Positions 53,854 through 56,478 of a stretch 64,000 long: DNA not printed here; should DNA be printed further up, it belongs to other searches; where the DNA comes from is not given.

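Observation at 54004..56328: Atypical 774-aa VirB11/FlaI-family ATPase with Zn-ribbon N-extension and long C-extension, with no adjacent membrane platform gene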

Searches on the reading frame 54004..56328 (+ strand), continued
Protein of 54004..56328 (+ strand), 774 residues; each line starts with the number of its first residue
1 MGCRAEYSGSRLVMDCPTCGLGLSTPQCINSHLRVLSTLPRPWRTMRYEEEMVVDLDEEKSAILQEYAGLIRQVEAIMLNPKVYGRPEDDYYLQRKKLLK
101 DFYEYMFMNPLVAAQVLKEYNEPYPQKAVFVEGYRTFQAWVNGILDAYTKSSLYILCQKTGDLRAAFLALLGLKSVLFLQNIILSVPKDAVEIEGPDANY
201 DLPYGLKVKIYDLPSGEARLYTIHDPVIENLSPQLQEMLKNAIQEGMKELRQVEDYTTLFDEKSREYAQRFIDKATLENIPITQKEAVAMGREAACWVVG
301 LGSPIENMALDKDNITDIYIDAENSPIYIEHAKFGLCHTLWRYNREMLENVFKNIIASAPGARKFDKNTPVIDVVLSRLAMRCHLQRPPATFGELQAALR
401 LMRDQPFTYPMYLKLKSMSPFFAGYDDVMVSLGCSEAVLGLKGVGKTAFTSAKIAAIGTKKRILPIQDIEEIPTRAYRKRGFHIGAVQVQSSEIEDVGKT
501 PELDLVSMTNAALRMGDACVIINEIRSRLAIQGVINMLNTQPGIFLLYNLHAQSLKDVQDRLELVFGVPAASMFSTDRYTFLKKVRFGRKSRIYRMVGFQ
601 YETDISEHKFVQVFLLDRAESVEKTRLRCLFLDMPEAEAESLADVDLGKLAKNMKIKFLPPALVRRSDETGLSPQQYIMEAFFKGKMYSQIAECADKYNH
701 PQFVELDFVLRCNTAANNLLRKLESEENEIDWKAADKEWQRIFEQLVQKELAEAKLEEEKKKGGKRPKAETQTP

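Call 22: search_protein_families(library=pfam, proteins=[P0132, P0133, P0137, P0141, P0148, P0170, P0219, P0140, P0146, P0138], max_evalue=0.01)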
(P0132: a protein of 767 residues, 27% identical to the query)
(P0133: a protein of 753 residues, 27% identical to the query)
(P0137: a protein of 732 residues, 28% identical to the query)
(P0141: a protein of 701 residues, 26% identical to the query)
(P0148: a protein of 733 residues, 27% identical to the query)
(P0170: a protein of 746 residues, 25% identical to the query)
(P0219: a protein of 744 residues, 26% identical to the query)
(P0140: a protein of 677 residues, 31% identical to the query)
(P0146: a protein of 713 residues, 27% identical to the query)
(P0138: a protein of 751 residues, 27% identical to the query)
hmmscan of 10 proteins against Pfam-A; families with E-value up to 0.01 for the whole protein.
P0132 (767 aa): 3 families
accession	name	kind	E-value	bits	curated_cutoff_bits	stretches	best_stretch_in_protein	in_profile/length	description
PF00437.27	T2SSE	-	5.1e-18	65.3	24.9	1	399-602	91-274/370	Type II/IV secretion system protein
PF24389.1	ORC-CDC6-like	-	0.0057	15.9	27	0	452-480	30-58/571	ORC-CDC6-like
PF12775.13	AAA_7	-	0.0059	16.6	25.8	0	446-480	25-58/181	P-loop containing dynein motor region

P0133 (753 aa): 2 families
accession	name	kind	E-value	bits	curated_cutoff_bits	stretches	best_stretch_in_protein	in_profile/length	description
PF00437.27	T2SSE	-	5e-21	75.2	24.9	1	365-602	53-275/370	Type II/IV secretion system protein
PF12775.13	AAA_7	-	0.0087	16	25.8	0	443-484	24-66/181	P-loop containing dynein motor region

P0137 (732 aa): 3 families
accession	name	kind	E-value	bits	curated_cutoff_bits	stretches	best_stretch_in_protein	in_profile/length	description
PF00437.27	T2SSE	-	4.7e-20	72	24.9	1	356-585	57-274/370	Type II/IV secretion system protein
PF13191.12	AAA_16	-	0.0026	18.7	32.6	1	440-540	25-120/167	AAA ATPase domain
PF05280.16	FlhC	-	0.0075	16.5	27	0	42-99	85-142/173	Flagellar transcriptional activator (FlhC)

P0141 (701 aa): 9 families
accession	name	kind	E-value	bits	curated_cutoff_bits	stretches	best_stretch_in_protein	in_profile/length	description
PF00437.27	T2SSE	-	1.2e-20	73.9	24.9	1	358-559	90-270/370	Type II/IV secretion system protein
PF13191.12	AAA_16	-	1.3e-05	26.2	32.6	1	415-517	25-120/167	AAA ATPase domain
PF13401.12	AAA_22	-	0.00054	20.7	27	1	413-449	4-41/130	AAA domain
PF20720.3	nSTAND3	-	0.0013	18.9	27.2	0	412-453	15-57/155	Novel STAND NTPase 3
PF12775.13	AAA_7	-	0.0018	18.3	25.8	1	406-448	25-68/181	P-loop containing dynein motor region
PF13173.12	AAA_14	-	0.004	17.6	27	1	414-449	2-39/129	AAA domain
PF00005.33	ABC_tran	-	0.0055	17.8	25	0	407-448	4-45/137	ABC transporter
PF10412.15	TrwB_AAD_bind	-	0.0072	15.7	20.5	0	413-450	14-51/387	Type IV secretion-system coupling protein DNA-binding domain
PF05673.19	DUF815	-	0.0093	15.6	23.8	0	415-447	54-87/249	Protein of unknown function (DUF815)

P0148 (733 aa): 8 families
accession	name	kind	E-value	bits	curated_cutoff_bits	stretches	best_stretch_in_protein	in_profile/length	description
PF00437.27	T2SSE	-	2.2e-24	86.2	24.9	1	373-682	81-369/370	Type II/IV secretion system protein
PF13401.12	AAA_22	-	6.3e-05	23.7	27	1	439-475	6-43/130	AAA domain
PF13191.12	AAA_16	-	0.0005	21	32.6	1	436-472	21-58/167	AAA ATPase domain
PF20720.3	nSTAND3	-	0.0012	19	27.2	0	441-477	20-57/155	Novel STAND NTPase 3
PF13173.12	AAA_14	-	0.0025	18.3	27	0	440-472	4-36/129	AAA domain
PF12775.13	AAA_7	-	0.0029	17.6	25.8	1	424-468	19-63/181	P-loop containing dynein motor region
PF02492.25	cobW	-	0.0031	17.6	20.7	1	441-493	3-58/180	CobW/HypB/UreG, nucleotide-binding domain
PF00005.33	ABC_tran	-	0.0083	17.2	25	0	436-501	9-73/137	ABC transporter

P0170 (746 aa): 0 families

P0219 (744 aa): 3 families
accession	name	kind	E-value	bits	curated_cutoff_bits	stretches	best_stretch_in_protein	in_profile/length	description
PF00437.27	T2SSE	-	3.5e-20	72.4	24.9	1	393-594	85-270/370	Type II/IV secretion system protein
PF13191.12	AAA_16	-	0.00013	22.9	32.6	1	444-552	16-120/167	AAA ATPase domain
PF20720.3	nSTAND3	-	0.0071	16.5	27.2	0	453-488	19-55/155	Novel STAND NTPase 3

P0140 (677 aa): 1 family
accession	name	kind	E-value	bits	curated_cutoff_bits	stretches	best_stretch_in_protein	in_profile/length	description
PF00437.27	T2SSE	-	3.9e-17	62.4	24.9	1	274-540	23-277/370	Type II/IV secretion system protein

P0146 (713 aa): 4 families
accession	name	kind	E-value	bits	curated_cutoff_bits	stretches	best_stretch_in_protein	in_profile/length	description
PF00437.27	T2SSE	-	9.6e-21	74.3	24.9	1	371-564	93-268/370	Type II/IV secretion system protein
PF13191.12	AAA_16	-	0.0014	19.5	32.6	1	425-463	25-63/167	AAA ATPase domain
PF13173.12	AAA_14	-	0.0028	18.1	27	0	427-455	5-33/129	AAA domain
PF01637.24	ATPase_2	-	0.0057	16.9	33.2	0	427-452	23-48/225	ATPase domain predominantly from Archaea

P0138 (751 aa): 3 families
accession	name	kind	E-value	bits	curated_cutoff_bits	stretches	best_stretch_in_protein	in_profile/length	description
PF00437.27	T2SSE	-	4.5e-25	88.5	24.9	1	411-616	100-290/370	Type II/IV secretion system protein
PF13191.12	AAA_16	-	0.0015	19.5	32.6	1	457-554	26-118/167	AAA ATPase domain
PF13555.12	AAA_29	-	0.0068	16.6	27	0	453-482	20-49/61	P-loop containing region of AAA domain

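Call 23: find_encoding_contigs(protein=P0219, flank=10000, max_places=2)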
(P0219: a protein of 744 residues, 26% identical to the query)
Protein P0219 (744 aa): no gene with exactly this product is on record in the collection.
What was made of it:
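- Tried and rejected: Genomic context of the Methanocella relative P0219: not on record (call 23).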

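Call 24: find_encoding_contigs(protein=P0170, flank=10000, max_places=2)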
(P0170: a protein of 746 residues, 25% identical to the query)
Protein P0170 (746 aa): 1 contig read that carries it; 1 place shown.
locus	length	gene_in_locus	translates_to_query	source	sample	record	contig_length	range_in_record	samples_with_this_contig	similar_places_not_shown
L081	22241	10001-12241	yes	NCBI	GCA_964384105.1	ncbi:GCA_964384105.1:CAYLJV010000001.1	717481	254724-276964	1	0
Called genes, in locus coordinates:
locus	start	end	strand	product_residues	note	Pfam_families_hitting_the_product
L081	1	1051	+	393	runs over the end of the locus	PF04998:RNA_pol_Rpb1_5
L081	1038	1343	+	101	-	PF01248:Ribosomal_L7Ae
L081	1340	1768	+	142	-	PF07650:KH_2, PF13083:KH_KhpA-B (faint), PF07650:KH_2 (weak), PF26594:KH_NusA_2nd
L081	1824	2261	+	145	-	PF00164:Ribosom_S12_S23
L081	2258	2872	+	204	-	PF00177:Ribosomal_S7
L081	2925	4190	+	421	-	PF00009:GTP_EFTU, PF01926:MMR_HSR1 (faint), PF03144:GTP_EFTU_D2, PF03143:GTP_EFTU_D3, PF22594:GTP-eEF1A_C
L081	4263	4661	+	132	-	PF00338:Ribosomal_S10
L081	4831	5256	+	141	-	PF01951:Archease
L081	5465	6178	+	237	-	PF14018:DUF4234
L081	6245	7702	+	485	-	PF01139:RtcB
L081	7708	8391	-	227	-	-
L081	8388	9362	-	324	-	-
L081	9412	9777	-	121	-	-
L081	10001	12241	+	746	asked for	-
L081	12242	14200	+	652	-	-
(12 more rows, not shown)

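Call 25: find_encoding_contigs(protein=P0133, flank=10000, max_places=2)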
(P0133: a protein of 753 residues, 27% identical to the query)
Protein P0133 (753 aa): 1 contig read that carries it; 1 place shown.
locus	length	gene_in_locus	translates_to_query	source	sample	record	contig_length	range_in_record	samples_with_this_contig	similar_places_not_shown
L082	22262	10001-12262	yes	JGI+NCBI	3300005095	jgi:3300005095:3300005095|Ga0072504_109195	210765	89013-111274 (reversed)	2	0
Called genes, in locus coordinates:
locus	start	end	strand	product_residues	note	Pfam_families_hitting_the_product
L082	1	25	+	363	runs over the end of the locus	-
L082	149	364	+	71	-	-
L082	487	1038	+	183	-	-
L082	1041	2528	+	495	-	-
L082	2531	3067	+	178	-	PF01443:Viral_helicase1 (faint), PF03266:NTPase_1, PF13238:AAA_18 (faint), PF13401:AAA_22 (weak)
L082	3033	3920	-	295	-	PF00557:Peptidase_M24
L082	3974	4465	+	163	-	PF23991:DUF7310 (faint), PF04912:Dynamitin (weak), PF06825:HSBP1 (faint), PF10046:BLOC1_2 (faint)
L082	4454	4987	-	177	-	-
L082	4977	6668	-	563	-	-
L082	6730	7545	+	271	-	-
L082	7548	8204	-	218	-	-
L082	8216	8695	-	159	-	-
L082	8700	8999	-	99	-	-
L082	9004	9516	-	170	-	-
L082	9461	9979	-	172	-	-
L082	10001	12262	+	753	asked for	PF00437:T2SSE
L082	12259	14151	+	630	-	-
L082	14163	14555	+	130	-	-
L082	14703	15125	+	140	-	-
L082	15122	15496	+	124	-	-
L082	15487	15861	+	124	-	-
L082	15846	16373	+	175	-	-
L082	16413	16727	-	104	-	PF01849:NAC (weak), PF19026:UBA_HYPK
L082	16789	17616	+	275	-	PF05670:NFACT-R_1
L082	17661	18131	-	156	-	-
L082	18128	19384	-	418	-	PF05958:tRNA_U5-meth_tr, PF02475:TRM5-TYW2_MTfase (faint), PF05175:MTS (weak), PF13847:Methyltransf_31 (weak)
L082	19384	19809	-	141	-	-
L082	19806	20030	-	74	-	-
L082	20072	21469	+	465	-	PF01425:Amidase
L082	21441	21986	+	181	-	PF01161:PBP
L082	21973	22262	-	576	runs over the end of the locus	PF00270:DEAD, PF02562:PhoH (faint), PF04851:ResIII, PF00271:Helicase_C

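Call 26: find_encoding_contigs(protein=P0148, flank=10000, max_places=2)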
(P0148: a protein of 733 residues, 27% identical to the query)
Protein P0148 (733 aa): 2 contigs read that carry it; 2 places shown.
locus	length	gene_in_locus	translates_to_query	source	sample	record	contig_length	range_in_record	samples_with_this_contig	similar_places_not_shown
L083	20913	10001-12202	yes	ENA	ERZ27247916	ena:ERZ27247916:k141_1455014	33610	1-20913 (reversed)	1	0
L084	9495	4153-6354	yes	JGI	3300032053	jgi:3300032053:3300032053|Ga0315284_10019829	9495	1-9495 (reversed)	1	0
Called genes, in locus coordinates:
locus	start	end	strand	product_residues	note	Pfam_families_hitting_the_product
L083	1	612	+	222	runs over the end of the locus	PF00121:TIM, PF05690:ThiG (weak)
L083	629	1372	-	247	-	PF06745:ATPase, PF13481:AAA_25 (faint), PF23442:DUF7125 (faint)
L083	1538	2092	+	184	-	PF00352:TBP, PF11858:DUF3378 (faint), PF00352:TBP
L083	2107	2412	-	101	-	PF18905:DUF5661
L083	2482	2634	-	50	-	PF09834:DUF2061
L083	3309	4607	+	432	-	-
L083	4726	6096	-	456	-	-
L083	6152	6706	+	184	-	-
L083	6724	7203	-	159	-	-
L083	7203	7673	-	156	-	-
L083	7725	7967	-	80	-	-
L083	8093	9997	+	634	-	-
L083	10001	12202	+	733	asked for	PF00437:T2SSE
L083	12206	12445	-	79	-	-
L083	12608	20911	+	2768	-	?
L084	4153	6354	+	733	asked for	PF00437:T2SSE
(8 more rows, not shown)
